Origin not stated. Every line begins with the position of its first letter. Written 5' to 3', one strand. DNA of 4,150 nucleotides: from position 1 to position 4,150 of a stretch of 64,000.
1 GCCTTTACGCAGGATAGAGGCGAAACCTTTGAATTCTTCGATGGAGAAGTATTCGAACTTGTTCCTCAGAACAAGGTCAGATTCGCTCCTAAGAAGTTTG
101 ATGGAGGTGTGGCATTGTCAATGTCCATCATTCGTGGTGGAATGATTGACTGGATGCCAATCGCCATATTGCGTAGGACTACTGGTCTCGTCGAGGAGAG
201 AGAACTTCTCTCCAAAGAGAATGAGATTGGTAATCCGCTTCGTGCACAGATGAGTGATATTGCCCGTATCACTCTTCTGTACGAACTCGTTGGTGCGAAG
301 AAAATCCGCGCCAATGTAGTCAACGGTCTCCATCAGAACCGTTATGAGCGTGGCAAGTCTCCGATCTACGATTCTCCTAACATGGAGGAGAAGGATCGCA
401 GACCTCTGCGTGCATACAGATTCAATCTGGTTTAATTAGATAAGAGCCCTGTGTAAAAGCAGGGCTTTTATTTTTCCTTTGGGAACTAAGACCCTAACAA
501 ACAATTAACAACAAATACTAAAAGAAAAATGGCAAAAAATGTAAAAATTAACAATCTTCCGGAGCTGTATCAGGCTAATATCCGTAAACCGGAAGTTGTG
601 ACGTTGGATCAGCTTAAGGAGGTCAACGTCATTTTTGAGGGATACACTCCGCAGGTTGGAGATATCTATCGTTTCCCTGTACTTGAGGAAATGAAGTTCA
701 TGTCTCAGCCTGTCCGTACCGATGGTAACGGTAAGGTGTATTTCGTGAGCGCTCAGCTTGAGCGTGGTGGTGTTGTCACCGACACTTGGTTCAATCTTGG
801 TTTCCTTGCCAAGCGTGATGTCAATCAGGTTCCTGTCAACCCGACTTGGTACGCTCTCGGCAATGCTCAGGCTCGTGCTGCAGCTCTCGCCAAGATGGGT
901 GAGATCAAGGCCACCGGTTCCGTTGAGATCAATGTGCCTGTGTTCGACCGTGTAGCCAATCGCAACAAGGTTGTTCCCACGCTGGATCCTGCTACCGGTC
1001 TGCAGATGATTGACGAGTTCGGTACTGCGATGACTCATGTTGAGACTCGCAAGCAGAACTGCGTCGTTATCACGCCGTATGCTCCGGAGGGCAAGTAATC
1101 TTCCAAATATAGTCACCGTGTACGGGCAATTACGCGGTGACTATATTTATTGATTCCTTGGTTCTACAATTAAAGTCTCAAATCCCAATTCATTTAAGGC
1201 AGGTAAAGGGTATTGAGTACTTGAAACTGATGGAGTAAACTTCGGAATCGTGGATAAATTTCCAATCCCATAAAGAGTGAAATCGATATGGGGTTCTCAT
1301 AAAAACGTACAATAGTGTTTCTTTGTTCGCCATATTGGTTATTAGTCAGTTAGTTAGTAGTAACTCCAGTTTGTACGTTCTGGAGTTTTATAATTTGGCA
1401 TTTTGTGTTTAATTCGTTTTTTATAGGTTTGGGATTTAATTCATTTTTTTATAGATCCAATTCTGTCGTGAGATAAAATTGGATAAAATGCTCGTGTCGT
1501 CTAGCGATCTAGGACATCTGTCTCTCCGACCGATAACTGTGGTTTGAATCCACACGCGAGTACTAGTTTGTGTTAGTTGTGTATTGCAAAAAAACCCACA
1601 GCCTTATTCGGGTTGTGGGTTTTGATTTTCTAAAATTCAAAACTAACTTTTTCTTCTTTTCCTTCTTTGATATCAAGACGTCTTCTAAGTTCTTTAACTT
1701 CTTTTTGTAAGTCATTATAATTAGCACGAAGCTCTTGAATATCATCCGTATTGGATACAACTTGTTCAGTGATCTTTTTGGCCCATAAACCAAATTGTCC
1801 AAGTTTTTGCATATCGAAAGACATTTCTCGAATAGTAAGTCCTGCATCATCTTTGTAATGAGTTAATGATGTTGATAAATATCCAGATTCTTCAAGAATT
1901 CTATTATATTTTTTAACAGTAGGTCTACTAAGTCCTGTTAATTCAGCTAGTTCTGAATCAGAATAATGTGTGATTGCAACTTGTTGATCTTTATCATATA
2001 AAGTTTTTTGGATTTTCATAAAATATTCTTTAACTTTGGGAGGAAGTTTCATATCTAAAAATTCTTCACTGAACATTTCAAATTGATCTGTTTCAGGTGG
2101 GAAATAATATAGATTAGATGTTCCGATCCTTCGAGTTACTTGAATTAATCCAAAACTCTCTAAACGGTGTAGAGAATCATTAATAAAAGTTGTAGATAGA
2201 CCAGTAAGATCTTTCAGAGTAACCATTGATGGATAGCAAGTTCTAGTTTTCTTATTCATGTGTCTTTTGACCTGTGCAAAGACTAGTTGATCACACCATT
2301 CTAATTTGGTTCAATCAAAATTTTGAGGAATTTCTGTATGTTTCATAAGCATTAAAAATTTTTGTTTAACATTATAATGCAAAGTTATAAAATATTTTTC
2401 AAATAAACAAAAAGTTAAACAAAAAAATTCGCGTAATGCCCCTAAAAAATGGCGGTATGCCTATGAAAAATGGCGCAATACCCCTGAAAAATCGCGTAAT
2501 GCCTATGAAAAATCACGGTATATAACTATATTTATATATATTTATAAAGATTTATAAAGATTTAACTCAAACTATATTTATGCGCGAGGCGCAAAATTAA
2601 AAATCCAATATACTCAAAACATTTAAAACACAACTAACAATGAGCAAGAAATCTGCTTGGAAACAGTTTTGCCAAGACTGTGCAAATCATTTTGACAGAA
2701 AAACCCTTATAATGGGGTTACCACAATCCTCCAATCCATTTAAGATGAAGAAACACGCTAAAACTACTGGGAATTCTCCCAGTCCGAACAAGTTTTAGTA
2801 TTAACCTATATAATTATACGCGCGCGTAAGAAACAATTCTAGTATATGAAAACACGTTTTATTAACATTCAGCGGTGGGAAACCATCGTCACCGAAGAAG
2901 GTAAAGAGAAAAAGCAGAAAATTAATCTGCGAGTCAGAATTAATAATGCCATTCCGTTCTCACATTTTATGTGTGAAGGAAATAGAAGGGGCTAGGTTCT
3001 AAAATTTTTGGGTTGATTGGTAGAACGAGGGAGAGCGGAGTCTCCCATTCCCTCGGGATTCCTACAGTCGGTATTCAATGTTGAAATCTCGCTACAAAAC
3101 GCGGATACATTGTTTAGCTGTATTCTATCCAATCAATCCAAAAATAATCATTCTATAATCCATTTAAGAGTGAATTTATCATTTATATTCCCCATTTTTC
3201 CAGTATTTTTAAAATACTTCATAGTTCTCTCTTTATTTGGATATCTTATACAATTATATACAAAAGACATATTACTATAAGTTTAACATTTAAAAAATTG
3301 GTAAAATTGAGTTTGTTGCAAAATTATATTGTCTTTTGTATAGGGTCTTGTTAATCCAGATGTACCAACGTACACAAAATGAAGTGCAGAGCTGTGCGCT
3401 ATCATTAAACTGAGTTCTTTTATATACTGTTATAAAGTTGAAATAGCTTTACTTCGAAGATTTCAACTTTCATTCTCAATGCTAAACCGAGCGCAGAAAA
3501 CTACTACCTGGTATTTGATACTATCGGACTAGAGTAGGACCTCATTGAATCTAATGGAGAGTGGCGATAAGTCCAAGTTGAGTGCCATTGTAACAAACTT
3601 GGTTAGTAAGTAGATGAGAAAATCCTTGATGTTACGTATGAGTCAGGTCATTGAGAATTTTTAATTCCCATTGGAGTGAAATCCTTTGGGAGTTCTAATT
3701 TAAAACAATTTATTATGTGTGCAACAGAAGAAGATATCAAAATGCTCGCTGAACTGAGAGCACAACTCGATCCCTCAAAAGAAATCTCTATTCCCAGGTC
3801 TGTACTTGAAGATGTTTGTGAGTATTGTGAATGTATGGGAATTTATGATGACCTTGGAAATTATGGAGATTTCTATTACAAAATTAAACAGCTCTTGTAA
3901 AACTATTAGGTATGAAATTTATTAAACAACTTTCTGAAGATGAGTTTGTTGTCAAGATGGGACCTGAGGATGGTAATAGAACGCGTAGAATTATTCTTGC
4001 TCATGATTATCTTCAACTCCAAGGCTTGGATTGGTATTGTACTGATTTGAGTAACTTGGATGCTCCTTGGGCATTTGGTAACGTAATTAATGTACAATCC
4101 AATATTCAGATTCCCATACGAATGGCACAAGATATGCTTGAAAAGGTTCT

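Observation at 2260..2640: Iteron array plus AT-rich tract next to the only minus-strand gene (wHTH protein): candidate replication origin or regulatory switch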

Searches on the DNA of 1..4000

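Call 35: search_rna_families(source=window, start=1, end=4000, threshold=evalue, max_evalue=1)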
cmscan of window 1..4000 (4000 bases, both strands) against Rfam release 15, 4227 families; matches with E-value up to 1: 2.
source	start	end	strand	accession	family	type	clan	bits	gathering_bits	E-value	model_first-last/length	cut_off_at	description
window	1490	1562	+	RF00005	tRNA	Gene; tRNA;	CL00001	36.8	29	2.7e-05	1-71/71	no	tRNA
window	700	785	-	RF00283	SCARNA18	Gene; snRNA; snoRNA; scaRNA;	-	19.3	40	0.88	1-83/83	no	small Cajal body-specific RNA 18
